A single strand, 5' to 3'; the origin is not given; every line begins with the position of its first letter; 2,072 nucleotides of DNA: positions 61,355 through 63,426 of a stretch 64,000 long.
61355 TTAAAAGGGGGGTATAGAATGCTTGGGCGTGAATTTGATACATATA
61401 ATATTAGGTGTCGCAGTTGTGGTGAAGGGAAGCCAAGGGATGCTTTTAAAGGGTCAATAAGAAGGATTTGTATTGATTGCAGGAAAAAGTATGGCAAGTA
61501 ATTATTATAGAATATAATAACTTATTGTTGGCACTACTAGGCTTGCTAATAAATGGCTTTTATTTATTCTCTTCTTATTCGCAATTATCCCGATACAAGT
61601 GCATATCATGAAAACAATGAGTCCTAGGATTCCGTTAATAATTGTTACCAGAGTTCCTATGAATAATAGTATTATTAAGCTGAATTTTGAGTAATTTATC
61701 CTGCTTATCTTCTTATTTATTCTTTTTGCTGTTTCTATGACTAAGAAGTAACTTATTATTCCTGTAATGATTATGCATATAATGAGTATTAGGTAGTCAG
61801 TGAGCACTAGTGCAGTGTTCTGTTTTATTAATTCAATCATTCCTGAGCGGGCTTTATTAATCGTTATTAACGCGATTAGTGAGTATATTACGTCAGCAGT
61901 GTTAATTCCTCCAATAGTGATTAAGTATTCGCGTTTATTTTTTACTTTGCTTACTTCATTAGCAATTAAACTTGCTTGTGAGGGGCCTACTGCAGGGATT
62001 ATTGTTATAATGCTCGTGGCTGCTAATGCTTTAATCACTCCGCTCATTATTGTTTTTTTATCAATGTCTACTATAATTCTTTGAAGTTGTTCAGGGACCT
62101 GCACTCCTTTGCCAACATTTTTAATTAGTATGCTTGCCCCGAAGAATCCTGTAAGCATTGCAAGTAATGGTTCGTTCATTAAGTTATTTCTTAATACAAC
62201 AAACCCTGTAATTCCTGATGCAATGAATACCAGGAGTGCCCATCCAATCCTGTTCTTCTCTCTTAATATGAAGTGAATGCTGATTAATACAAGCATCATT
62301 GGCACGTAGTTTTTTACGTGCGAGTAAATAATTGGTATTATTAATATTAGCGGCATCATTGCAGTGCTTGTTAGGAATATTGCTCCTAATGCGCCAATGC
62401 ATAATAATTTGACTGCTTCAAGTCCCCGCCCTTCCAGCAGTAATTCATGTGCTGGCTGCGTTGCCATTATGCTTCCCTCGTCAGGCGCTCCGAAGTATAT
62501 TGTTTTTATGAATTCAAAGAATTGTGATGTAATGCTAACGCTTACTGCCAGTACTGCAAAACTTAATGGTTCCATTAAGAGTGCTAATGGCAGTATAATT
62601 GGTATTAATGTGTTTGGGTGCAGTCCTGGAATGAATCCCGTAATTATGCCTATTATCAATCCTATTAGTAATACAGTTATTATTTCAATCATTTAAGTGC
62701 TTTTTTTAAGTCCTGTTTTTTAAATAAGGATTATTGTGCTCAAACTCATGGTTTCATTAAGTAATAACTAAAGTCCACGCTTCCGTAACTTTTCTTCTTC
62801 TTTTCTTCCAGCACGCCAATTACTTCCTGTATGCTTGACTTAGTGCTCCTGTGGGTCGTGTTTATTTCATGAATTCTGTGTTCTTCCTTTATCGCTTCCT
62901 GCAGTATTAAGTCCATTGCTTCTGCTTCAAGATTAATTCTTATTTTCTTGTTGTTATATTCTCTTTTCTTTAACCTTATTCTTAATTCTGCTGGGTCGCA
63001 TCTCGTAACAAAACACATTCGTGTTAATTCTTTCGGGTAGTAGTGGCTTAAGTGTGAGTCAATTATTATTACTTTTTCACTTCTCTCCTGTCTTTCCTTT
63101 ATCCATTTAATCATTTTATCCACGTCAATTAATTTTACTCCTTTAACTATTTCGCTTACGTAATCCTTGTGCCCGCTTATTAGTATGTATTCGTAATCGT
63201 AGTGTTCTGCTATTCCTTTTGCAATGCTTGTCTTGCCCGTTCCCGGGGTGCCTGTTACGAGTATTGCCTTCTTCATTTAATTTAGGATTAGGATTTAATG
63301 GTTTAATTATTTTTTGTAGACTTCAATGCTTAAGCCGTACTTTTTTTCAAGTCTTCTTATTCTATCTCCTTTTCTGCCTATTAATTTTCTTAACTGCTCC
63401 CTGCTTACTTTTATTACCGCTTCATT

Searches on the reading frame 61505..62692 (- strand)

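Call 65: search_protein_families(library=pfam, proteins=[window:61505-62692:-], max_evalue=0.01)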
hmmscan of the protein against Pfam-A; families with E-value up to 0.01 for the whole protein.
window:61505-62692:- (395 aa): 1 family
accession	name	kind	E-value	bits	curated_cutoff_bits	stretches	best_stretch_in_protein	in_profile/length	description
PF01970.21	TctA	-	1.2e-48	166.3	28.9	1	6-382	2-422/423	Tripartite tricarboxylate transporter TctA family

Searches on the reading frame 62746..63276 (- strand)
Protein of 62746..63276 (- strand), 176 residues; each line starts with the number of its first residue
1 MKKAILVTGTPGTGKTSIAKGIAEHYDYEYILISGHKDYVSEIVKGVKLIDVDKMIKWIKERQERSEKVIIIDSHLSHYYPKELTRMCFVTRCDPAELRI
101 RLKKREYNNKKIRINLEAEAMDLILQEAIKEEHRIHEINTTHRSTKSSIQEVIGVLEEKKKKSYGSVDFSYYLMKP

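Call 35: find_encoding_contigs(protein=window:62746-63276:-, flank=10000, max_places=2)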
Protein window:62746-63276:- (176 aa): no gene with exactly this product is on record in the collection.
